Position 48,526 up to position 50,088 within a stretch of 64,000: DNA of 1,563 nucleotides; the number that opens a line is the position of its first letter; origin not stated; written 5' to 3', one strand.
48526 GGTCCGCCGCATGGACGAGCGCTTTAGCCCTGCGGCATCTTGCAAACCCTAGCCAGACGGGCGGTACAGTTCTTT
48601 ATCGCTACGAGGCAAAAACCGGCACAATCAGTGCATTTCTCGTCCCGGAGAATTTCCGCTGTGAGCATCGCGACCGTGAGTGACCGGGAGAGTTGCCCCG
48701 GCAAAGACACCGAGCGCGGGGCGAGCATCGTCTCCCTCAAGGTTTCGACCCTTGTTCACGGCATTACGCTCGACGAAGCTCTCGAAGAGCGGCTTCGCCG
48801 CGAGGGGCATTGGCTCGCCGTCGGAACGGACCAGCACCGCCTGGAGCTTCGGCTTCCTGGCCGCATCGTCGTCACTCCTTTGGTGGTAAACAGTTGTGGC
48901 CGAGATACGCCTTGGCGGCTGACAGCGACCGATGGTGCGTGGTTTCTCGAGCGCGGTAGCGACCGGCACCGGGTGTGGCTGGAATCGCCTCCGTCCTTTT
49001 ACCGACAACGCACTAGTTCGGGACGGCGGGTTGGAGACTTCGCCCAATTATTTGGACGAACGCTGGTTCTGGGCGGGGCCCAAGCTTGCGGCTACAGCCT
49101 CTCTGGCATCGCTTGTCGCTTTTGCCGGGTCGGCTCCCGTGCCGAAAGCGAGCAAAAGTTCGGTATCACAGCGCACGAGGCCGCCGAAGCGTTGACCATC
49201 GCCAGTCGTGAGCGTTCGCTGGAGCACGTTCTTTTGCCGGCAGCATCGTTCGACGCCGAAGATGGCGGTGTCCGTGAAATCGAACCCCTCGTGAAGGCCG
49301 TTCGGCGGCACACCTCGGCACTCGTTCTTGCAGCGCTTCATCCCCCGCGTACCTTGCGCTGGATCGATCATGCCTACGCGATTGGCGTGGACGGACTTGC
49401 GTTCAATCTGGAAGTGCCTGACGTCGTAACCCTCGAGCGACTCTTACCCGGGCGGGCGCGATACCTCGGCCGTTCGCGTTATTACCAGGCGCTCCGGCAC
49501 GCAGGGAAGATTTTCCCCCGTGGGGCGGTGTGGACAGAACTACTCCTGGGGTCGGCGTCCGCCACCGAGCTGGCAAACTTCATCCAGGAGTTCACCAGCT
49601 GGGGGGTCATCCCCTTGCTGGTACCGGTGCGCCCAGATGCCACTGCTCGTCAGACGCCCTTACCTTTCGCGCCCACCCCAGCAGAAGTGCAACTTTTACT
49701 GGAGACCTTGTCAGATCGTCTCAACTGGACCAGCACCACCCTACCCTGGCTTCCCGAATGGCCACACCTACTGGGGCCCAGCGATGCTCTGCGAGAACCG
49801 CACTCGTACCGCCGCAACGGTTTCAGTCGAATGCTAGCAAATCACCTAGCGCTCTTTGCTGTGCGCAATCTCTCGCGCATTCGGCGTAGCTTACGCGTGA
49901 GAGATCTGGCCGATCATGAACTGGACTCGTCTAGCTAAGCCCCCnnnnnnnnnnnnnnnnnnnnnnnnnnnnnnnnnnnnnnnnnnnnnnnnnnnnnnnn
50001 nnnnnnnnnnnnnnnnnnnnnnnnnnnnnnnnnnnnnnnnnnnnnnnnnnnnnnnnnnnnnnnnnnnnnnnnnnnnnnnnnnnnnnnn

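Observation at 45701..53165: Sulfur-carrier locus with unexplained extra parts: active E1, then a coupled operon of carrier, CysM-like, pseudo-E1, radical-SAM-like, DASS permease, USP-like and ATP sulfurylase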

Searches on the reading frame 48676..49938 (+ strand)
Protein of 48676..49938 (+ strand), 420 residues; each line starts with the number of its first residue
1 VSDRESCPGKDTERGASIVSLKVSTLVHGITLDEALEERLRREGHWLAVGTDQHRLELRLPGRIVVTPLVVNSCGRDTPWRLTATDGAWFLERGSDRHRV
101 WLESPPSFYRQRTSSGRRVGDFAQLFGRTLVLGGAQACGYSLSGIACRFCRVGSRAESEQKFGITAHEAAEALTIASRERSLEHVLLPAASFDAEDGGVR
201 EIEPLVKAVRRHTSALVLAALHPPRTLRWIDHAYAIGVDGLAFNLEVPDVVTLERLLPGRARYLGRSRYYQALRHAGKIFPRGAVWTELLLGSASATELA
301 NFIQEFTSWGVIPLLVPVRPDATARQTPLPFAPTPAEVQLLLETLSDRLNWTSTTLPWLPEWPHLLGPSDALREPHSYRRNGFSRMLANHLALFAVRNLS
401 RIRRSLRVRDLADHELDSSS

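Call 4: search_protein_families(library=pfam, proteins=[window:48676-49938:+], max_evalue=0.01)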
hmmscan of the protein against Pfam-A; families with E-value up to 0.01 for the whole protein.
window:48676-49938:+ (420 aa): 0 families

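Call 5: search_protein_families(library=ncbifam, proteins=[window:48676-49938:+], max_evalue=0.1)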
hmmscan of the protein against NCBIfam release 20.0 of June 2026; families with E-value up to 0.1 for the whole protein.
window:48676-49938:+ (420 aa): 2 families
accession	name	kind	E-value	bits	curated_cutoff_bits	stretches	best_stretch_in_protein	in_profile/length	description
NF045502.1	variant_rSAM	domain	7.9e-35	120.5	125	1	19-322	5-329/357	radical SAM protein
TIGR04043.1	rSAM_MSMEG_0568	hypoth_equivalog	1.7e-26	93.1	303.7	1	27-350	5-328/354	MSMEG_0568 family radical SAM protein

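Call 6: search_protein_families(library=pfam, proteins=[window:48676-49938:+], max_evalue=10)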
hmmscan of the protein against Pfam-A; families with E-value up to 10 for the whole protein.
window:48676-49938:+ (420 aa): 0 families

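Call 9: find_homologous_proteins(query=window:48676-49938:+)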
Query window:48676-49938:+ (420 aa): 14 proteins with E <= 0.001 among 8000 candidates.
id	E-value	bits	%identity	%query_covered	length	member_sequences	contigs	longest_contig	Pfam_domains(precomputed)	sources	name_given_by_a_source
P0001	5.6e-279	943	99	100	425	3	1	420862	-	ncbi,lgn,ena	-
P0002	2.1e-182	625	69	98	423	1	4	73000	-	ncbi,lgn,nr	ncbi:hypothetical protein HRbin30_01490 [bacterium HR30]|nr:hypothetical protein HRbin30_01490 [bact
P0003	8.3e-167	574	66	95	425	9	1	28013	-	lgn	-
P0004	4.0e-149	515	57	100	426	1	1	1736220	-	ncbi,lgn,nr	ncbi:MAG: hypothetical protein KatS3mg077_1098 [Candidatus Binatia bacterium]|nr:MAG: hypothetical p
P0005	3.7e-128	446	55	97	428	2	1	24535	-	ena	-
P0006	6.2e-122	426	53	97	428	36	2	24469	-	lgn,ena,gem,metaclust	metaclust:\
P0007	1.1e-115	405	51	92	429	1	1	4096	-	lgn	-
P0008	7.6e-115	402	49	99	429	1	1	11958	-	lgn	-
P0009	4.2e-105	370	59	70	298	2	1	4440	-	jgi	jgi:hypothetical protein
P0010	5.9e-101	357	64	64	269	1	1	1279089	-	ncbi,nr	ncbi:MAG: hypothetical protein N3C12_08800 [Candidatus Binatia bacterium]|nr:hypothetical protein [C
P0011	2.5e-90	322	44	95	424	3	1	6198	-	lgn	-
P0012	9.6e-82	293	60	59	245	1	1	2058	-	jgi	jgi:hypothetical protein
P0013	1.0e-80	290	44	81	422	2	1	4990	-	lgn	-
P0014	4.4e-77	278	43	83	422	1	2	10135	-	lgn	-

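Call 10: find_encoding_contigs(protein=P0004, flank=8000, max_places=2)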
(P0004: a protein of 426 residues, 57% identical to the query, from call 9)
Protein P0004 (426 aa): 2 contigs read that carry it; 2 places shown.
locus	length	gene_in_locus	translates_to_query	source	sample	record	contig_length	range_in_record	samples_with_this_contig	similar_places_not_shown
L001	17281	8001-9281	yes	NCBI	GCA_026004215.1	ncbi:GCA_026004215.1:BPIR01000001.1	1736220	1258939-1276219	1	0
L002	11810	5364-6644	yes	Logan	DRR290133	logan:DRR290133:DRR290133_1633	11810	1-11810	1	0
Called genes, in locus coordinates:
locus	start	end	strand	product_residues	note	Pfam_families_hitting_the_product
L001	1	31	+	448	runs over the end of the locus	PF00232:Glyco_hydro_1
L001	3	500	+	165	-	PF00293:NUDIX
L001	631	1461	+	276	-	PF13489:Methyltransf_23, PF13847:Methyltransf_31 (weak), PF08241:Methyltransf_11, PF08242:Methyltransf_12 (weak), PF13649:Methyltransf_25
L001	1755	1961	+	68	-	PF09360:zf-CDGSH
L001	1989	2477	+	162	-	PF00578:AhpC-TSA, PF08534:Redoxin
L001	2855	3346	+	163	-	PF18911:PKD_4 (weak), PF00801:PKD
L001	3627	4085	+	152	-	-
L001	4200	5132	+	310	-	PF13428:TPR_14 (faint), PF13174:TPR_6 (faint), PF13512:TPR_18, PF13525:YfiO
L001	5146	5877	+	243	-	PF00899:ThiF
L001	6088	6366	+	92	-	PF02597:ThiS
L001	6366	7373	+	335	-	PF00291:PALP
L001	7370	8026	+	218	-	PF00899:ThiF (faint)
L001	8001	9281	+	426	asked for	-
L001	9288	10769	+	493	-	PF00939:Na_sulph_symp, PF03600:CitMHS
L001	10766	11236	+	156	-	-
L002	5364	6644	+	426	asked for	-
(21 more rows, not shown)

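Call 11: find_encoding_contigs(protein=P0002, flank=8000, max_places=2)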
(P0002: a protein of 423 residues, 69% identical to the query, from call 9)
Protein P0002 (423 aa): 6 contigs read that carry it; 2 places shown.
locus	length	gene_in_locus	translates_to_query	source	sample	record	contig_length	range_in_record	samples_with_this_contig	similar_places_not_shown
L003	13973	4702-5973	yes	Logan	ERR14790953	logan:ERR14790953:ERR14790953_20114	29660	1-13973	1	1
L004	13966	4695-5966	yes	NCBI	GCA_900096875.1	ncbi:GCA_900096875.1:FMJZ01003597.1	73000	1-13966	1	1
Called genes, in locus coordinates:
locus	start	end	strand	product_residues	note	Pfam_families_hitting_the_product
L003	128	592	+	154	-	-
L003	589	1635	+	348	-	PF13428:TPR_14 (faint), PF13512:TPR_18, PF13525:YfiO, PF13174:TPR_6 (faint)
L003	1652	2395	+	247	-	PF00899:ThiF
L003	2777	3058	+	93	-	PF02597:ThiS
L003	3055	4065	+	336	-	PF00291:PALP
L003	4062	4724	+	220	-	-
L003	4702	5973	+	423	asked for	-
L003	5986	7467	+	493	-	PF00939:Na_sulph_symp, PF03600:CitMHS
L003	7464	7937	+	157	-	-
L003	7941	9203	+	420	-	PF14306:PUA_2, PF01747:ATP-sulfurylase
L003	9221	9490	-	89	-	-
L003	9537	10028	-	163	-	-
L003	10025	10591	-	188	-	PF13490:zf-HC2 (weak)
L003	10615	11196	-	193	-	PF07638:Sigma70_ECF, PF04542:Sigma70_r2, PF08281:Sigma70_r4_2, PF04545:Sigma70_r4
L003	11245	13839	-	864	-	PF02739:5_3_exonuc_N, PF01367:5_3_exonuc, PF00476:DNA_pol_A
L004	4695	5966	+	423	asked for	-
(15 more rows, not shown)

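Call 12: find_encoding_contigs(protein=P0006, flank=8000, max_places=2)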
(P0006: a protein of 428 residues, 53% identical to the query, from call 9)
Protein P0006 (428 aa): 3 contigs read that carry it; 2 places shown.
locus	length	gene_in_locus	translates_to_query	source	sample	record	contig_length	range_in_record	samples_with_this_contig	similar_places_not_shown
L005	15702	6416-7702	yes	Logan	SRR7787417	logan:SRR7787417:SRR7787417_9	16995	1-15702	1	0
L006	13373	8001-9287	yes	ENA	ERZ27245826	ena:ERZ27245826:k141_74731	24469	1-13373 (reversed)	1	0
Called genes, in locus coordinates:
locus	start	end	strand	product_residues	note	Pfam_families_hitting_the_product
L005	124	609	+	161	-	PF00578:AhpC-TSA, PF08534:Redoxin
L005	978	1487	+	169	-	PF00801:PKD, PF18911:PKD_4 (weak)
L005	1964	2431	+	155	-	-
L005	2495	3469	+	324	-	PF09976:TPR_21 (faint), PF13174:TPR_6 (faint), PF13428:TPR_14 (faint), PF13512:TPR_18, PF13525:YfiO, PF13432:TPR_16 (faint)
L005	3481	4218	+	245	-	PF00899:ThiF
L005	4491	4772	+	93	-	PF02597:ThiS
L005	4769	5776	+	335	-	PF00291:PALP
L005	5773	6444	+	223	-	PF00899:ThiF (weak)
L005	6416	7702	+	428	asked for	-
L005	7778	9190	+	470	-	PF00939:Na_sulph_symp, PF03600:CitMHS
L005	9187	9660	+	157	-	-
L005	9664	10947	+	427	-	PF14306:PUA_2, PF01747:ATP-sulfurylase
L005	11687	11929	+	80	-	-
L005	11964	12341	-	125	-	-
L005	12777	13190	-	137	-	-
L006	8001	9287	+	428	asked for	-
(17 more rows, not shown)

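Call 14: find_encoding_contigs(protein=P0014, flank=8000, max_places=2)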
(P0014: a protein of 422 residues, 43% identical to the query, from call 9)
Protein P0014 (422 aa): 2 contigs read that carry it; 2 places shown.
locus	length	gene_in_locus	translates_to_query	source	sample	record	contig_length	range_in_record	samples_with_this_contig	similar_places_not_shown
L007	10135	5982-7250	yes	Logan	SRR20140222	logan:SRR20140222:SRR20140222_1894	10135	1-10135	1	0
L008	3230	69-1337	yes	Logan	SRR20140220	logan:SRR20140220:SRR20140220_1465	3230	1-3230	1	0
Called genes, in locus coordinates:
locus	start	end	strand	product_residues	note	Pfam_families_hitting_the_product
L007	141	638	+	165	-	-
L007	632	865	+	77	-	PF00801:PKD, PF18911:PKD_4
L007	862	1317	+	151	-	PF18911:PKD_4, PF00801:PKD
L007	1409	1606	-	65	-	-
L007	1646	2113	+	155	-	-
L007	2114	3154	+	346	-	PF07719:TPR_2 (faint), PF13428:TPR_14 (faint), PF13512:TPR_18, PF13525:YfiO, PF13174:TPR_6 (faint), PF13432:TPR_16 (faint)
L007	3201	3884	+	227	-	PF00899:ThiF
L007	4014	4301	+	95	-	PF02597:ThiS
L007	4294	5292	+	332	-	PF00291:PALP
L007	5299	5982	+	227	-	-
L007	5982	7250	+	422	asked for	-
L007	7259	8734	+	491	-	PF00939:Na_sulph_symp, PF03600:CitMHS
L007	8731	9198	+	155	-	PF00582:Usp (weak)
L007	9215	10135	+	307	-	?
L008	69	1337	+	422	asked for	-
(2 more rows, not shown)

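Call 15: find_encoding_contigs(protein=P0011, flank=8000, max_places=2)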
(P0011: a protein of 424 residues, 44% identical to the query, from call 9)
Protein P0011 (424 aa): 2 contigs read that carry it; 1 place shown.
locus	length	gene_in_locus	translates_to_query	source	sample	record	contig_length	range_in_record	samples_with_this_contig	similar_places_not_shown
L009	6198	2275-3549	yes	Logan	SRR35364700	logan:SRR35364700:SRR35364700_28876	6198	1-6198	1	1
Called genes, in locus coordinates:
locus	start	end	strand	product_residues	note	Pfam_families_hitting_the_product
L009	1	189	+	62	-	?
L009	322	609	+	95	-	PF02597:ThiS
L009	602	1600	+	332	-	PF00291:PALP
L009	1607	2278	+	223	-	-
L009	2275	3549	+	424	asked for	-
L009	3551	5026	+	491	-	PF00939:Na_sulph_symp, PF03600:CitMHS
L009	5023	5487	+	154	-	-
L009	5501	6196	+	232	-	?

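Call 29: predict_structure(alignment_id=A1)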
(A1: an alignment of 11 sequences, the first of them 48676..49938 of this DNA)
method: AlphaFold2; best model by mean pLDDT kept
length: 420 residues; sequences in the alignment: 11
mean_pLDDT: 73.0   pTM: 0.79
mean pLDDT of the five models: 73.0, 68.9, 66.1, 65.3, 59.0
residues with pLDDT >= 90: 67; 70-90: 206; 50-70: 80; < 50: 67
segments of 3 or more residues with pLDDT < 50: 1-15, 138-160, 374-383, 408-420
pLDDT, mean of each block of 10 residues (from residue 1): 31 55 84 84 79 77 78 60 89 87 91 92 86 62 41 38 79 91 83 68 87 88 75 88 66 52 66 89 85 87 91 82 61 86 86 64 81 49 58 78 57 38
secondary structure, 60 per line:
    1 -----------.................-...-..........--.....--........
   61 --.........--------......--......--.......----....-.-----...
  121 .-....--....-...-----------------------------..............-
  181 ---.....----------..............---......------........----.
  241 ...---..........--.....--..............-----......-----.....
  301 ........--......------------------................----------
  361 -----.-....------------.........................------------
elements in order: H12-28 E30-32 H34-43 E46-50 E53-60 E63-71 E80-85 E88-93 E96-102 H107-110 E123-126 E129-132 H166-179 E184-188 H199-212 E216-221 H228-235 E240-243 H247-256 H259-263 H266-279 E285-290 H296-308 E311-316 H335-350 H368-371 H384-408

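Call 31: search_protein_representatives(alignment_id=A1)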
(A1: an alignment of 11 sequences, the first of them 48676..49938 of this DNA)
Query: 11 sequences, 428 profile positions. Proteins with E-value up to 0.001 (for the whole library): 1123; up to 1e-10: 569; up to 1e-30: 59. The best 150 are listed.
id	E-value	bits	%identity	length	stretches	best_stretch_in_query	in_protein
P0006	2.9e-196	669.0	-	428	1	1-427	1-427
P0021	7.8e-146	502.8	-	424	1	21-426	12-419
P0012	1.1e-109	383.7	-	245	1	183-427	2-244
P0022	6.2e-103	361.5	-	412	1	23-421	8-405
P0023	1.4e-100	353.7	-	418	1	24-423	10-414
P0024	2.4e-86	306.8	-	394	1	27-421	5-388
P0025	2.5e-81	290.3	-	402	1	61-419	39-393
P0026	1.6e-78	281.0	-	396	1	27-419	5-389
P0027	4.4e-76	273.0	-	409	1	56-422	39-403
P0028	1.2e-75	271.6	-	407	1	25-423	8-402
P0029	4.8e-74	266.3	-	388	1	25-422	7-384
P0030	6.0e-74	266.0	-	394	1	59-418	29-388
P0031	1.3e-72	261.6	-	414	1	51-423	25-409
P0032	4.5e-69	249.9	-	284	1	90-355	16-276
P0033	1.8e-65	238.1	-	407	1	25-423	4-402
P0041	1.4e-54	202.2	-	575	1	59-422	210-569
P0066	1.3e-37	146.2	-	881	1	25-359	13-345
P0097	1.0e-26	110.3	-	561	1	24-357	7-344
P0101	4.0e-26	108.4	-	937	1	18-358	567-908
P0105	5.4e-26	108.0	-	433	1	154-357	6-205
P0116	4.7e-24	101.6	-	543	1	82-330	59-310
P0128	4.1e-23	98.5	-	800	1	19-346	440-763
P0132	5.9e-23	98.0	-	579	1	25-360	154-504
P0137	1.1e-22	97.0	-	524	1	24-321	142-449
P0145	5.5e-22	94.8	-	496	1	64-352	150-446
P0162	4.5e-21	91.8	-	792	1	20-350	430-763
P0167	5.1e-21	91.6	-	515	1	175-418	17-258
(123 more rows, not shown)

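Call 33: fold_search(model_id=the predicted structure, library=pdb)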
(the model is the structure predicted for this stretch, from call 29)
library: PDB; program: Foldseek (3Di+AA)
matches with E <= 10: 1349; with E <= 0.001: 1
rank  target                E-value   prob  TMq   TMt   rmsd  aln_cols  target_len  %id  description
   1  6ei9_B                2.1e-04  1.00  0.26  0.34  16.7       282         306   13  Crystal structure of E. coli tRNA-dihydrouridine synthase B (DusB) (released 2018-01-17)
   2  5vyz_B                1.1e-03  1.00  0.28  0.11   7.4       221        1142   12  Crystal structure of Lactococcus lactis pyruvate carboxylase in complex with cyclic-di-AMP (released 2017-08-16)
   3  4xp7                  1.2e-03  0.99  0.25  0.31  16.2       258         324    9  Crystal structure of Human tRNA dihydrouridine synthase 2 (released 2015-01-28)
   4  6ei9_A                1.3e-03  0.99  0.25  0.33  17.0       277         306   13  Crystal structure of E. coli tRNA-dihydrouridine synthase B (DusB) (released 2018-01-17)
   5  3h2n_B                2.1e-03  0.97  0.22  0.30  10.5       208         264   10  Structural Studies of Pterin-Based Inhibitors of Dihydropteroate Synthase (released 2009-12-08)
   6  5vz0_C                2.7e-03  1.00  0.25  0.11   4.2       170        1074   12  Crystal structure of Lactococcus lactis pyruvate carboxylase G746A mutant in complex with cyclic-di-AMP (released 2017-08-16)
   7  3b0p_A                2.9e-03  0.98  0.26  0.33  17.7       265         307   16  tRNA-dihydrouridine synthase from Thermus thermophilus (released 2011-12-14)
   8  3b0v_C                2.9e-03  0.97  0.25  0.32  18.3       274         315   14  tRNA-dihydrouridine synthase from Thermus thermophilus in complex with tRNA (released 2011-12-14)
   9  5vyz_C                3.0e-03  1.00  0.28  0.12   6.9       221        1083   10  Crystal structure of Lactococcus lactis pyruvate carboxylase in complex with cyclic-di-AMP (released 2017-08-16)
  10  4n6f_A                3.2e-03  1.00  0.27  0.42   7.8       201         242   18  Crystal structure of Amycolatopsis orientalis BexX complexed with G6P (released 2014-05-14)
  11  3h2a_B                3.2e-03  0.93  0.24  0.33  14.4       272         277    9  Structural Studies of Pterin-Based Inhibitors of Dihydropteroate Synthase (released 2009-12-08)
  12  3h2f_A                3.4e-03  0.97  0.24  0.33  10.6       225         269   10  Structural Studies of Pterin-Based Inhibitors of Dihydropteroate Synthase (released 2009-12-08)
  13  3b0u_X                3.4e-03  0.97  0.25  0.32  17.9       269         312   15  tRNA-dihydrouridine synthase from Thermus thermophilus in complex with tRNA fragment (released 2011-12-14)
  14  6q62_D                3.8e-03  1.00  0.26  0.38   6.2       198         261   13  Xanthomonas albilineans Dihydropteroate synthase in complex with (indole-2-carboxylic acid) and (6-chloroguanine) (released 2020-01-15)
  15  6ezb                  4.0e-03  0.91  0.22  0.29  16.4       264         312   10  Crystal Structure of human tRNA-dihydrouridine(20) synthase catalytic domain Q305K mutant (released 2018-09-26)
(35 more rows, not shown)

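Call 35: find_related_loci(query=A1, collection=genome_contigs, flank=8000)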
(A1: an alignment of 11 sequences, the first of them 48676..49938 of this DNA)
Query A1 (420 aa) in genome_contigs; peptide patterns used: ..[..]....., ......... (x = any residue, [..] = any of these).
48 stretches matched a pattern; 5 encode a relative of the query (tblastn E <= 1e-3); 5 distinct loci.
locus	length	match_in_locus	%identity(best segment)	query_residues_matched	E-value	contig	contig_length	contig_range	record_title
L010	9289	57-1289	69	8-418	2e-179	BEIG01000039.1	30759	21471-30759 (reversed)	Bacterium HR30 DNA, contig: NODE_483_39, isolate: HRbin30, whole genome shotgun sequence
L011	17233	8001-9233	53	12-419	2e-119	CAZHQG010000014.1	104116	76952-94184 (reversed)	MAG TPA_asm: uncultured Candidatus Binatia bacterium isolate binchicken_co40_104 genome assembly, contig: NODE_233_lengt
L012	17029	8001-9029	45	26-366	7e-84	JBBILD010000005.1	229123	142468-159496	MAG: Myxococcales bacterium isolate SLS170214_bin_200 NODE_15_length_229123_cov_2.92443, whole genome shotgun sequence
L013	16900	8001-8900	32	21-320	3e-43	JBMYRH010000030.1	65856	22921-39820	MAG: Myxococcota bacterium isolate ME_XS_2303_bin_6 ME_XS_2303_bin_6_29, whole genome shotgun sequence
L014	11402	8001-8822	27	56-320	2e-21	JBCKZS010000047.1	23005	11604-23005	Vicinamibacterales bacterium isolate SLM_MC1B_24-G04 Node_47_length_23005_cov_74.930151, whole genome shotgun sequence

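Call 39: search_protein_families(library=pfam, proteins=[L013:3370-4326:-, L013:4323-5495:-, L013:5489-5950:-, L013:6017-6916:+, L013:7098-7493:+, L013:7516-7965:+, L013:7962-9206:+, L013:9231-10673:+, L013:11301-13664:-, L013:14111-15142:+], max_evalue=0.01)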
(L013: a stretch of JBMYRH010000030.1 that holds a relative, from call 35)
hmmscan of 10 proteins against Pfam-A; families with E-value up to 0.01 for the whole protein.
L013:3370-4326:- (318 aa): 1 family
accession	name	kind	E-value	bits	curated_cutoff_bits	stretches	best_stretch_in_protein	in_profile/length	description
PF03706.18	LPG_synthase_TM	-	8.8e-39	134.2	33.4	1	14-301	3-302/302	Lysylphosphatidylglycerol synthase TM region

L013:4323-5495:- (390 aa): 0 families

L013:5489-5950:- (153 aa): 1 family
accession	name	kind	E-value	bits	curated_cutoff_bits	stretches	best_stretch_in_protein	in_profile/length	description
PF01288.25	HPPK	-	3.3e-36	124.6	25.7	1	6-131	2-115/116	7,8-dihydro-6-hydroxymethylpterin-pyrophosphokinase (HPPK)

L013:6017-6916:+ (299 aa): 3 families
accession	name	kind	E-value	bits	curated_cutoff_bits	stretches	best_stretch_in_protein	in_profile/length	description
PF13462.12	Thioredoxin_4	-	1.4e-20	74.6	23.2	1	143-294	6-164/165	Thioredoxin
PF01323.26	DSBA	-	8e-20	71.9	25.6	1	154-291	2-188/191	DSBA-like thioredoxin domain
PF13743.12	Thioredoxin_5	-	2e-07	31.4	27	1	201-278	78-162/186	Thioredoxin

L013:7098-7493:+ (131 aa): 1 family
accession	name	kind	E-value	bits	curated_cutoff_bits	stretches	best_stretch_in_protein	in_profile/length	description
PF02597.26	ThiS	-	2.9e-14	53.8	22.5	1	44-130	1-76/76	ThiS family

L013:7516-7965:+ (149 aa): 1 family
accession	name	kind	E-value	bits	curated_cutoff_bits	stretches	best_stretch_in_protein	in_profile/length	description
PF14464.11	Prok-JAB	-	1.9e-13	50.7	25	1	12-111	3-94/114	Prokaryotic homologs of the JAB domain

L013:7962-9206:+ (414 aa): 1 family
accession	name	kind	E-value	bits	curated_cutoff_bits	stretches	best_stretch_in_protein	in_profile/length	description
PF04055.27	Radical_SAM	-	3.6e-08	34.2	29.5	1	127-286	1-151/166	Radical SAM superfamily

L013:9231-10673:+ (480 aa): 2 families
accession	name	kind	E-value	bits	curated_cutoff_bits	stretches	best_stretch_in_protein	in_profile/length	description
PF00939.25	Na_sulph_symp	-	4.6e-50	171.4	27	1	27-479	5-471/472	Sodium:sulfate symporter transmembrane region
PF03600.22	CitMHS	-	4.9e-41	141.4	31.9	1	63-420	2-335/336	Citrate transporter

L013:11301-13664:- (787 aa): 3 families
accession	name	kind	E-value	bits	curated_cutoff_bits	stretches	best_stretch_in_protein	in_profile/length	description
PF12688.13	TPR_5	-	0.00085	20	24.2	0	604-636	13-45/119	Tetratrico peptide repeat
PF13428.12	TPR_14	-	0.0016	19.4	23.5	0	527-561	8-42/44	Tetratricopeptide repeat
PF14559.12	TPR_19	-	0.0076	17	25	0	537-579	8-50/68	Tetratricopeptide repeat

L013:14111-15142:+ (343 aa): 1 family
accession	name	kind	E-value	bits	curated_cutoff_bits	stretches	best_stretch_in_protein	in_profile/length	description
PF00069.31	Pkinase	-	0.0023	17.8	31.7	1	176-271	162-256/263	Protein kinase domain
